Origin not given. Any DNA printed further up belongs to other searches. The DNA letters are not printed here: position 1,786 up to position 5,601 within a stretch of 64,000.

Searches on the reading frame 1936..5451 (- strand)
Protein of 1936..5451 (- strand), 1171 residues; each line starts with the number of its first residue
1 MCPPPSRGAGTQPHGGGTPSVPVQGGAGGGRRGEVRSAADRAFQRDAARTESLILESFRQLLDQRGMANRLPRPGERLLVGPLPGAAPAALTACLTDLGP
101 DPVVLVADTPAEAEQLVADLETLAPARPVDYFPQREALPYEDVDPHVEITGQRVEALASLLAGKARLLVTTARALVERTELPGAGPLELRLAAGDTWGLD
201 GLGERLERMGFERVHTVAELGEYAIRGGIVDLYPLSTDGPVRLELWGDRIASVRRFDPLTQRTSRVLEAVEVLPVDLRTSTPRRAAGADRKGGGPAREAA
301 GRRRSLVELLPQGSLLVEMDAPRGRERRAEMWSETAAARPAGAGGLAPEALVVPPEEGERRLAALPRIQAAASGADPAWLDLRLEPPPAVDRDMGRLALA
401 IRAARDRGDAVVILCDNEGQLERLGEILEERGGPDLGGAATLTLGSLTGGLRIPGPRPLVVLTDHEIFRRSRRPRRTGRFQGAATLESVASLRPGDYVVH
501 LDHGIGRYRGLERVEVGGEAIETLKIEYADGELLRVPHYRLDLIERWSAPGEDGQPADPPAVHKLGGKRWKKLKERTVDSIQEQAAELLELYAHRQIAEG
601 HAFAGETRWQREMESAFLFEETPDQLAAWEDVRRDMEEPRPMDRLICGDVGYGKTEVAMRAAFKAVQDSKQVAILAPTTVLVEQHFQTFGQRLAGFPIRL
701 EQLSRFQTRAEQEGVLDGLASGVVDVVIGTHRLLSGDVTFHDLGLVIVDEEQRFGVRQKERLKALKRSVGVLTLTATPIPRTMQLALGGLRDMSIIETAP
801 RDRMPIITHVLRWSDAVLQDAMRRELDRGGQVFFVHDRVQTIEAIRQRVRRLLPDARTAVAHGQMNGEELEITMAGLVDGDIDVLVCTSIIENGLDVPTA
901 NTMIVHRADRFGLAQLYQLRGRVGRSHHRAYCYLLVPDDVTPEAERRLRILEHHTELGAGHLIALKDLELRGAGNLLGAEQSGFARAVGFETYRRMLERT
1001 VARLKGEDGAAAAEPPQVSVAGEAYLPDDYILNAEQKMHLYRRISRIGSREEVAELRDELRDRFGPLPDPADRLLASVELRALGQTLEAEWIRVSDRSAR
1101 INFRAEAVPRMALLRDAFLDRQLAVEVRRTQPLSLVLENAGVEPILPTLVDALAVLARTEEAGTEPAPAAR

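Call 20: find_encoding_contigs(protein=window:1936-5451:-, flank=10000, max_places=6)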
Protein window:1936-5451:- (1171 aa): no gene with exactly this product is on record in the collection.
